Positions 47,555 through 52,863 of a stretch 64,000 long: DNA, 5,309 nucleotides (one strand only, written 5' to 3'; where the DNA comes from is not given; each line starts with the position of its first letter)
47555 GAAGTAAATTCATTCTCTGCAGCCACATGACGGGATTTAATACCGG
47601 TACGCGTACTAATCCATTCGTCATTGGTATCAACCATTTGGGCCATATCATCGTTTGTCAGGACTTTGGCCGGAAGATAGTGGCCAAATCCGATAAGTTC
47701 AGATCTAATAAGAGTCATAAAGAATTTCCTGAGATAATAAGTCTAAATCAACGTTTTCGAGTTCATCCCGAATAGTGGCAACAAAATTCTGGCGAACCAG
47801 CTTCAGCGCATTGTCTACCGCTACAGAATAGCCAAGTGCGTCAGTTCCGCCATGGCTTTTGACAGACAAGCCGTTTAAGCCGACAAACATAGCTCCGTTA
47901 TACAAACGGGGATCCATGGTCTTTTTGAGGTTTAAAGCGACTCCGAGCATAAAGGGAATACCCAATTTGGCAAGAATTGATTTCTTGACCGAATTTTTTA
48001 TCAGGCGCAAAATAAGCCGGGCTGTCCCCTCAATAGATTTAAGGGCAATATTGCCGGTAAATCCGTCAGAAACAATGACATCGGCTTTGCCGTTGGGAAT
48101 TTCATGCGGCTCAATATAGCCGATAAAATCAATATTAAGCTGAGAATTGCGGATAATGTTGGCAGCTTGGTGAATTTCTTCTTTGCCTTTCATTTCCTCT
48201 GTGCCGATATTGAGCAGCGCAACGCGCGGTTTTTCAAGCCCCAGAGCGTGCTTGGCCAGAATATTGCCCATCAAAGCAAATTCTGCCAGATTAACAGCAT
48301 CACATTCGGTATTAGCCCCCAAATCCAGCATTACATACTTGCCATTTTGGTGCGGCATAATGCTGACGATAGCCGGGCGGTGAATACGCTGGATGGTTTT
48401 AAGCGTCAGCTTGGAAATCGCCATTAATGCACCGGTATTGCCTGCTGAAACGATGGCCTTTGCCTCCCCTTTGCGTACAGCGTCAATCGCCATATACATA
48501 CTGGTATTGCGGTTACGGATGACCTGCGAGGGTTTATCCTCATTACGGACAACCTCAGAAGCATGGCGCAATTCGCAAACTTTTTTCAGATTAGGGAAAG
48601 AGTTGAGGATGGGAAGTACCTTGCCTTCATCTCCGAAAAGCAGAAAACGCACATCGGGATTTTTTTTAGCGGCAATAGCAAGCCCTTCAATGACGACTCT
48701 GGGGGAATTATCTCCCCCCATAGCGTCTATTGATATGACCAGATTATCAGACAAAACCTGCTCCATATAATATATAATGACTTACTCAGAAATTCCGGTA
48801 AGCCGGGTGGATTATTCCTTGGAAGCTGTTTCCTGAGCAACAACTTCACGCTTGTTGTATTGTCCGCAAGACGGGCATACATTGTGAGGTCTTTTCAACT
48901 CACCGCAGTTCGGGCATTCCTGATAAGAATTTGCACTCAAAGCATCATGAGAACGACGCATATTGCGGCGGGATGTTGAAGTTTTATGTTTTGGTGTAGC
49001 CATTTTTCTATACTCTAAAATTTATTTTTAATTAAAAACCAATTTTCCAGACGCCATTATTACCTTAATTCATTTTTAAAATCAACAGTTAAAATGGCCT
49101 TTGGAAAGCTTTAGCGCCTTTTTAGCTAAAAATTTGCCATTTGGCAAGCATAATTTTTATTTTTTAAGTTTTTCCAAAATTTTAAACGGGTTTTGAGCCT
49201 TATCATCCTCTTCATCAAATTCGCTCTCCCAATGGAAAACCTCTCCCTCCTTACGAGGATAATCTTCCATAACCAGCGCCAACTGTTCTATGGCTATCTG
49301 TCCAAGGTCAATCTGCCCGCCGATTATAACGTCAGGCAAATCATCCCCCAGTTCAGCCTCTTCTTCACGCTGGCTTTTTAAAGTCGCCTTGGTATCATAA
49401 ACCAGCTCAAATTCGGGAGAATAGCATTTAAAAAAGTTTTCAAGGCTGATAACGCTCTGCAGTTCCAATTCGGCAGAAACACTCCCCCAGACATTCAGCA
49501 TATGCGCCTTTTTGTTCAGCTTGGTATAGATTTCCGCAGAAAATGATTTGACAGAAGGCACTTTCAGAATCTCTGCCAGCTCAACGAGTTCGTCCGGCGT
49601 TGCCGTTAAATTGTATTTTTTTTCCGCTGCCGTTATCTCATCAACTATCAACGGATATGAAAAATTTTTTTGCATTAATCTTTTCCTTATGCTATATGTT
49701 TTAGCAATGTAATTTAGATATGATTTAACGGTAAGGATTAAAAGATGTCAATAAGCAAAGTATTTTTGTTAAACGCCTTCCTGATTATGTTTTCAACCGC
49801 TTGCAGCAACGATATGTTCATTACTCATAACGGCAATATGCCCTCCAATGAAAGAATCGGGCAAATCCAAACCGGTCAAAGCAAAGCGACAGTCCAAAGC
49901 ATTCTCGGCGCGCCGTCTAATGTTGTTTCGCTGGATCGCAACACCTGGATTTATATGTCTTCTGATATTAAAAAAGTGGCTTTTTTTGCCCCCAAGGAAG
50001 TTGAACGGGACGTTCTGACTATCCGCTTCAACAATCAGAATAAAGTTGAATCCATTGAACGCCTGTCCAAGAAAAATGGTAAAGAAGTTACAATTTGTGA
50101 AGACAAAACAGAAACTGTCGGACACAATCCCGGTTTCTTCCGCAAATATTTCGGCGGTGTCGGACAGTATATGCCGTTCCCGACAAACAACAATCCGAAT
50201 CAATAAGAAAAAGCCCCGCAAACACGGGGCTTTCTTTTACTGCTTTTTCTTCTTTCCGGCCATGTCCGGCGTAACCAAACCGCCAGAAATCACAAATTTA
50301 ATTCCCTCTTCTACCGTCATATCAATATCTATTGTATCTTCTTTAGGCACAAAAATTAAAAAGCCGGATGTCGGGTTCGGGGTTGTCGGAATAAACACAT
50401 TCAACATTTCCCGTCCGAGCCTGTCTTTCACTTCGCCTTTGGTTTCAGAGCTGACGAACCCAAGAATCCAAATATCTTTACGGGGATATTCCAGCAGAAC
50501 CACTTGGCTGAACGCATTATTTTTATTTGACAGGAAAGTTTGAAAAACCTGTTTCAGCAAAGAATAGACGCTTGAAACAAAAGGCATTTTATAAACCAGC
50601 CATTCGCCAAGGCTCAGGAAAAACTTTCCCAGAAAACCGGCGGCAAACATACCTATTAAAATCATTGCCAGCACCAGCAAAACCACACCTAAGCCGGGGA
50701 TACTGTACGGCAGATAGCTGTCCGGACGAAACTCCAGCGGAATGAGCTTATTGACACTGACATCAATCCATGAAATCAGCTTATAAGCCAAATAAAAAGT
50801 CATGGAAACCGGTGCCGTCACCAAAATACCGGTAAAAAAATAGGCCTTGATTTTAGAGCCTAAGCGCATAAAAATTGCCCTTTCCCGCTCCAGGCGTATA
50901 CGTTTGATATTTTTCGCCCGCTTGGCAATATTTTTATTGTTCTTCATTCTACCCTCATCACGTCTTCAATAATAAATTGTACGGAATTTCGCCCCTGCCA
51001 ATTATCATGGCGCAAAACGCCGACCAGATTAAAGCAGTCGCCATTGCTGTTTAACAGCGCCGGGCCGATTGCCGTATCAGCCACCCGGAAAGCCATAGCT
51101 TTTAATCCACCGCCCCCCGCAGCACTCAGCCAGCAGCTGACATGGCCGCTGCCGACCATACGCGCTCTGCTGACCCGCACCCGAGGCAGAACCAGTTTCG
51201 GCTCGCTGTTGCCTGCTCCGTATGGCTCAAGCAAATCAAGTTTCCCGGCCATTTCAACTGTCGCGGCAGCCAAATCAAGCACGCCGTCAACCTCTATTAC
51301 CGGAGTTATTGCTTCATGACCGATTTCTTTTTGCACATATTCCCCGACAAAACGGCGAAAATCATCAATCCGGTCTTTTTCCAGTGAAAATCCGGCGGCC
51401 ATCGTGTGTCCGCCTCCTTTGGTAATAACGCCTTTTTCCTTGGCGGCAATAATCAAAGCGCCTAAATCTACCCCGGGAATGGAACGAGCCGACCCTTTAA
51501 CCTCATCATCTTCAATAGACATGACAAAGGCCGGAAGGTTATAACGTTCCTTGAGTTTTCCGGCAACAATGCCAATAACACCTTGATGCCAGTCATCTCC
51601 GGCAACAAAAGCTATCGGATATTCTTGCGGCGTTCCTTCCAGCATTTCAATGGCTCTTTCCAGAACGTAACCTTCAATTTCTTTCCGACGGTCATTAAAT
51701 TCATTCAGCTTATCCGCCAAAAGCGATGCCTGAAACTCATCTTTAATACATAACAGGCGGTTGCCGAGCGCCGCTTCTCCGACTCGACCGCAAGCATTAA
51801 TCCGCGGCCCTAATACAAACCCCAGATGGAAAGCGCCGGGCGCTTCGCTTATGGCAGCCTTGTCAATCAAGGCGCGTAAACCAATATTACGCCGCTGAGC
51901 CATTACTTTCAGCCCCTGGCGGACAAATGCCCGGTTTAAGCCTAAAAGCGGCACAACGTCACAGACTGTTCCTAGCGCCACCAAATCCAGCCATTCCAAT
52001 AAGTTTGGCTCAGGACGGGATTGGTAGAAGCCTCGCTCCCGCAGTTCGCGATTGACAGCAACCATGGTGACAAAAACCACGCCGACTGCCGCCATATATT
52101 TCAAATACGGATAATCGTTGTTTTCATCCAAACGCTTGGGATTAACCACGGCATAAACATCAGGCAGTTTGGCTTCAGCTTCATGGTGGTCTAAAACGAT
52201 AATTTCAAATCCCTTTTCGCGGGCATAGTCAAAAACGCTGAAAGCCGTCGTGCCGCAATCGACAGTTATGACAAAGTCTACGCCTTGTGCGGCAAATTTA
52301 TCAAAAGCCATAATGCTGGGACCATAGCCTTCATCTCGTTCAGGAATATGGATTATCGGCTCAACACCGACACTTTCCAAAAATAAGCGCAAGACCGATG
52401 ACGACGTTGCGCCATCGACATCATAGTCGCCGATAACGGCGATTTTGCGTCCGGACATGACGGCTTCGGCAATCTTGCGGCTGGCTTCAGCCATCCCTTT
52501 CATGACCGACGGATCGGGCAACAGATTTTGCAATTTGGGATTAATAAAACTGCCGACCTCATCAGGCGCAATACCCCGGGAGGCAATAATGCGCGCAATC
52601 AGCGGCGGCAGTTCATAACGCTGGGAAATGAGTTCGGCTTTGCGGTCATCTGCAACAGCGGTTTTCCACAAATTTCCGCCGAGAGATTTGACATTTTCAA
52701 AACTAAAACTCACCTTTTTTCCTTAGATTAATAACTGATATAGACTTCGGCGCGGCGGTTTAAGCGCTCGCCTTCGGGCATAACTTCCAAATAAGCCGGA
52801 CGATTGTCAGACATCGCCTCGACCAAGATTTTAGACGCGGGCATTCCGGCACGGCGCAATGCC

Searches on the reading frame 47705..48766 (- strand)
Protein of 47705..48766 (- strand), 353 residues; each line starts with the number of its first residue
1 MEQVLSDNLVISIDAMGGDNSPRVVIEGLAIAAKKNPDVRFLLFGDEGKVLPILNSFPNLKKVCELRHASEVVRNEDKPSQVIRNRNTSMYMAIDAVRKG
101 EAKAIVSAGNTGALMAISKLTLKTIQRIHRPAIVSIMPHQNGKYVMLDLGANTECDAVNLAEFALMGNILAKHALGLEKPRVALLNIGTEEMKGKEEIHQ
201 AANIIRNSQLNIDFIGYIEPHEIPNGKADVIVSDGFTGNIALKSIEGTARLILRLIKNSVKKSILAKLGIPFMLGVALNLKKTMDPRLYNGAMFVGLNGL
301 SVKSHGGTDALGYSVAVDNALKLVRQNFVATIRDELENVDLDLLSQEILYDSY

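Call 71: search_protein_families(library=pfam, proteins=[window:47705-48766:-], max_evalue=0.001)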
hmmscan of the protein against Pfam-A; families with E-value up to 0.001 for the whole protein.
window:47705-48766:- (353 aa): 2 families
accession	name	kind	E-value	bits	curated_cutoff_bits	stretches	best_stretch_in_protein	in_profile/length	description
PF02504.20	FA_synthesis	-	1.4e-99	333.7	29.1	1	10-329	2-322/324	Fatty acid synthesis protein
PF01515.24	PTA_PTB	-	5.4e-08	33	24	1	85-212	100-231/319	Phosphate acetyl/butaryl transferase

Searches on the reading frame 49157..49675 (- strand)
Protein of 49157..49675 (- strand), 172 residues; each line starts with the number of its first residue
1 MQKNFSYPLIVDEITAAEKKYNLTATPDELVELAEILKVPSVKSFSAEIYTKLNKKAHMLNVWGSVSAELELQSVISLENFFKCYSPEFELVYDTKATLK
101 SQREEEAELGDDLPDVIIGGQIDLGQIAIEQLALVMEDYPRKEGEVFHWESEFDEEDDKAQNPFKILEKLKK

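Call 71: search_protein_families(library=pfam, proteins=[window:49157-49675:-], max_evalue=0.001)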
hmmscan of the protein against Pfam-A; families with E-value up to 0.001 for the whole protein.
window:49157-49675:- (172 aa): 1 family
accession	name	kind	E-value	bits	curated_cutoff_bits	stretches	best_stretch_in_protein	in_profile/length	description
PF02620.22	YceD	-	3.7e-09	37.1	33.2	1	64-171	3-119/119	Large ribosomal RNA subunit accumulation protein YceD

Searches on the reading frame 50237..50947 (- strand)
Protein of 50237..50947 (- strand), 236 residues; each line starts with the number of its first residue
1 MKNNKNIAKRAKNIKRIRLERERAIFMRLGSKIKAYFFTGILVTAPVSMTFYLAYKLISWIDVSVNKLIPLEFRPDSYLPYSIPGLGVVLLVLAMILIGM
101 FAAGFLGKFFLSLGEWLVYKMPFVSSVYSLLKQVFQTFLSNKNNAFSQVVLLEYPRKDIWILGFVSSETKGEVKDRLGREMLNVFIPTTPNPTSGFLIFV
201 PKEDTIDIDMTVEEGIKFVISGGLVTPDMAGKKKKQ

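Call 71: search_protein_families(library=pfam, proteins=[window:50237-50947:-], max_evalue=0.001)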
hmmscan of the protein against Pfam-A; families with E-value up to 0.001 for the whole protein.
window:50237-50947:- (236 aa): 1 family
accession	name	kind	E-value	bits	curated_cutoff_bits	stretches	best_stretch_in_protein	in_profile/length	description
PF04367.18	DUF502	-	5.9e-34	116.6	23.8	1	89-194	1-107/107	Protein of unknown function (DUF502)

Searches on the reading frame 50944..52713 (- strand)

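Call 71: search_protein_families(library=pfam, proteins=[window:50944-52713:-], max_evalue=0.001)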
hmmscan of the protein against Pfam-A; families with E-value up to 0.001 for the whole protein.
window:50944-52713:- (589 aa): 3 families
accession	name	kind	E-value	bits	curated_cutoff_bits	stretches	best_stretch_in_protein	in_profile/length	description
PF02272.25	DHHA1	-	3.2e-20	72.9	25.9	1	369-461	6-101/102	DHHA1 domain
PF17768.7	RecJ_OB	-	3.2e-20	72.6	27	1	475-584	1-107/107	RecJ OB domain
PF01368.27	DHH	-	2e-19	70.5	28.1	1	90-249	1-125/125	DHH family, N-terminal domain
